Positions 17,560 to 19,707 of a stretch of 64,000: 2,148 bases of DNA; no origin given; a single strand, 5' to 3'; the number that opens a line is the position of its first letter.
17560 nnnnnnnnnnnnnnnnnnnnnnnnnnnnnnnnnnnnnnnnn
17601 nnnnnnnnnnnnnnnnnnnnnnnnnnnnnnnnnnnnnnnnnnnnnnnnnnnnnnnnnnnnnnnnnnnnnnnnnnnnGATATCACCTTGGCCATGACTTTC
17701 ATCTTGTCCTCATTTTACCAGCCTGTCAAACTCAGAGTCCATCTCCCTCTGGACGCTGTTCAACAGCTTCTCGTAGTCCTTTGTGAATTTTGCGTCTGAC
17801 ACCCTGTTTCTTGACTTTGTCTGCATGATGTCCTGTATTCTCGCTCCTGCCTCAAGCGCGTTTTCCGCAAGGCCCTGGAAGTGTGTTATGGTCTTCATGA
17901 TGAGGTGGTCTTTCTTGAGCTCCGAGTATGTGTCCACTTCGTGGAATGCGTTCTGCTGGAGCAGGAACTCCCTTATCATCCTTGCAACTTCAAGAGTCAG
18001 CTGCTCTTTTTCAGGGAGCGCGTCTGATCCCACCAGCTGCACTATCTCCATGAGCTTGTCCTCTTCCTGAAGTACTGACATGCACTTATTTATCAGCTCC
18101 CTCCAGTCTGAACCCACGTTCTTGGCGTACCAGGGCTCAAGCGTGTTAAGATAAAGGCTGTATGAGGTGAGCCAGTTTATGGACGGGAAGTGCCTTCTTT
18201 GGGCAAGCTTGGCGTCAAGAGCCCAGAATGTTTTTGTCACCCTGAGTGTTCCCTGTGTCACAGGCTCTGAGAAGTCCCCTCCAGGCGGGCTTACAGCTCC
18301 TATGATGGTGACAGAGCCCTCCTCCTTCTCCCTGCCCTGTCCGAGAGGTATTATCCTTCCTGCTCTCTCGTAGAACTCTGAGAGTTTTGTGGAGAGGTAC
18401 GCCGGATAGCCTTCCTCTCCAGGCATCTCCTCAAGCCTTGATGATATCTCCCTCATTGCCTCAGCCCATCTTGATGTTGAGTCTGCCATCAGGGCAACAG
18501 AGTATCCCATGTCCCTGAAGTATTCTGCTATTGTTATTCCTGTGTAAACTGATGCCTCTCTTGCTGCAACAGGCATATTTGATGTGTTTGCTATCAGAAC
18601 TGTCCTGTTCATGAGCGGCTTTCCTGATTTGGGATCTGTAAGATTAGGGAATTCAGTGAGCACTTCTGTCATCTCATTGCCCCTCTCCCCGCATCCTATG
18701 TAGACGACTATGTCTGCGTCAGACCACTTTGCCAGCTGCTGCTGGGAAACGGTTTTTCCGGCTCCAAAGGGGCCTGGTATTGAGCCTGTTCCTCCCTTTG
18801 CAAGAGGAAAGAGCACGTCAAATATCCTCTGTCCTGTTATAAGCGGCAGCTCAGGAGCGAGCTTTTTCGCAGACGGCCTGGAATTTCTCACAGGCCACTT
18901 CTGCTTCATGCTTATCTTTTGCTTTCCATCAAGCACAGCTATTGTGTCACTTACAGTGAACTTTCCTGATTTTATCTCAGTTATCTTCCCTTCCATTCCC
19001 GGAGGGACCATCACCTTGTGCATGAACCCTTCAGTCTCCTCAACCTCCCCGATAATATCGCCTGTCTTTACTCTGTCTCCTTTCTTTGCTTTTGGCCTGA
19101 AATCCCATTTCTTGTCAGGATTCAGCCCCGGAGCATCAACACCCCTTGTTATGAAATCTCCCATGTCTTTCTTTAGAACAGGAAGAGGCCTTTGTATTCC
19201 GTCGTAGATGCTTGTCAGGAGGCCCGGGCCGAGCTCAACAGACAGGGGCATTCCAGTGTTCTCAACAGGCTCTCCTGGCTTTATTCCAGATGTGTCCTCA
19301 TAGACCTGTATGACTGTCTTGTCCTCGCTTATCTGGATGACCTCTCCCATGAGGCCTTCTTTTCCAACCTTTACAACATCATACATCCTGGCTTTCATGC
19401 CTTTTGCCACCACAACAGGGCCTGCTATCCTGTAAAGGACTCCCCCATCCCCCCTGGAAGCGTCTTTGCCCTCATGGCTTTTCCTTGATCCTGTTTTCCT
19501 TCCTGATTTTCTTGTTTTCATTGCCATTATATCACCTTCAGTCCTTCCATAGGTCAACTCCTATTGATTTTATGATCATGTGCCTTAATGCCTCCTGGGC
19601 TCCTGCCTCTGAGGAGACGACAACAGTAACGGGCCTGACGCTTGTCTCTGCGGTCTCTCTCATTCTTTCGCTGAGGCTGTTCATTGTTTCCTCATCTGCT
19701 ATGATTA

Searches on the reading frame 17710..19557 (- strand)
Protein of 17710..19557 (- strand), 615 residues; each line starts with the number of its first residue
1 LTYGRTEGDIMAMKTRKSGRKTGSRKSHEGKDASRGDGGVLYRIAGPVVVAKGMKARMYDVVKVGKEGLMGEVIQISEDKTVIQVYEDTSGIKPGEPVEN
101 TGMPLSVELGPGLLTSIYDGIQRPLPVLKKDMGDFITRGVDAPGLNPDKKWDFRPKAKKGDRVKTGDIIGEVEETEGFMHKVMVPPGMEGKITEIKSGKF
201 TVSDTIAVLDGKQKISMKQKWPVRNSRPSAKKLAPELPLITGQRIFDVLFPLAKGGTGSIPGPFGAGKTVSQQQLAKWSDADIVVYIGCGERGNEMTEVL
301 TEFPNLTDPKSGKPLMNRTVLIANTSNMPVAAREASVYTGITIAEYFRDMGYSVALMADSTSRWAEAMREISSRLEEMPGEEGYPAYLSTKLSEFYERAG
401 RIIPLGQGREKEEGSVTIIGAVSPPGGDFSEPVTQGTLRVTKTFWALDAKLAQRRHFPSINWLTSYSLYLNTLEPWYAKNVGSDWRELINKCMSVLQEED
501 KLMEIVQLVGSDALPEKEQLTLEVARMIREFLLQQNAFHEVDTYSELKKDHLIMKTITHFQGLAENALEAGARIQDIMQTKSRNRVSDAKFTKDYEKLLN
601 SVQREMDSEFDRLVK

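Call 14: search_protein_families(library=pfam, proteins=[window:17710-19557:-], max_evalue=0.00001)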
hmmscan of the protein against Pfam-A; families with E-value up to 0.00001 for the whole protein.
window:17710-19557:- (615 aa): 4 families
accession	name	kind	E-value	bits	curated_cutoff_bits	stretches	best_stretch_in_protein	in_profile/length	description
PF00006.31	ATP-synt_ab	-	1.2e-74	251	29.5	1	242-467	1-213/213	ATP synthase alpha/beta family, nucleotide-binding domain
PF16886.11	ATP-synt_ab_Xtn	-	2e-29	101.6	25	1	143-224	2-88/88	ATPsynthase alpha/beta subunit barrel-sandwich domain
PF22919.1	ATP-synt_VA_C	-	3.1e-23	82.1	24.7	1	475-560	2-85/101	C-terminal domain of V and A type ATP synthase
PF02874.29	ATP-synt_ab_N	-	4.7e-16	59.5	20.9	1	43-102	3-69/69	ATP synthase alpha/beta family, beta-barrel domain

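Call 61: find_encoding_contigs(protein=P0318, flank=1000, max_places=3)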
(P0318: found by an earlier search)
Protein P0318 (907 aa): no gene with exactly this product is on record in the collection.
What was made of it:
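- Tried and rejected: A look-up of P0318 found no record (call 61).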

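Call 75: search_protein_families(library=ncbifam, proteins=[window:17710-19557:-], max_evalue=0.00001)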
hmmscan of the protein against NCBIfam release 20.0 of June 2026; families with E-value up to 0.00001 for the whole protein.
window:17710-19557:- (615 aa): 31 families (the best 25 are shown)
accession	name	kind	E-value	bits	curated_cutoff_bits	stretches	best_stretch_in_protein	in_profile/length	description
TIGR01043.1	ATP_syn_A_arch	equivalog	4.8e-289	959.7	972.15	1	39-610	3-579/580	ATP synthase subunit A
NF003220.0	PRK04192.1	subfamily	5.6e-271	900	470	1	39-614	5-584/588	V-type ATP synthase subunit A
NF011287.0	PRK14698.1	equivalog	1.3e-241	804.7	1238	2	268-615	669-1013/1017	V-type ATP synthase subunit A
TIGR01042.1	V-ATPase_V1_A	equivalog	8.9e-215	714.7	779.9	1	39-603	3-574/591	V-type ATPase subunit A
TIGR03497.1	FliI_clade2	equivalog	4e-51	174.3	629.8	2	207-536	88-396/413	flagellar protein export ATPase FliI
TIGR02546.1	III_secr_ATP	equivalog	5.9e-51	173.5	604.75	2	208-536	96-405/423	type III secretion system ATPase SctN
TIGR01026.1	fliI_yscN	subfamily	1.3e-48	165.8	379.5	2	232-535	140-421/440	FliI/YscN family ATPase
TIGR03496.1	FliI_clade1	equivalog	7.6e-48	163.3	619.1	2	202-535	83-397/414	flagellar protein export ATPase FliI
TIGR03498.1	FliI_clade3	equivalog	1.1e-44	152.8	587.45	1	208-537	91-402/418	flagellar protein export ATPase FliI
NF003235.0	PRK04196.1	subfamily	2.3e-42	145.3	349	2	267-547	163-428/462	V-type ATP synthase subunit B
NF005295.0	PRK06820.1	equivalog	7.5e-42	143.8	690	2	166-542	83-426/440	EscN/YscN/HrcN family type III secretion system ATPase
TIGR01039.1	atpD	equivalog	3.6e-41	141.4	462.85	1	193-565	77-435/462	F0F1 ATP synthase subunit beta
NF005391.0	PRK06936.1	equivalog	1.7e-39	135.9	657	1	177-536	92-421/439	type III secretion system ATPase SctN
NF006575.0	PRK09099.1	subfamily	1.5e-36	126.1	706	1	209-537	118-425/443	type III secretion system ATPase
NF006012.0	PRK08149.1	equivalog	4e-34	118.3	594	1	216-491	114-374/431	type III secretion system ATPase SctN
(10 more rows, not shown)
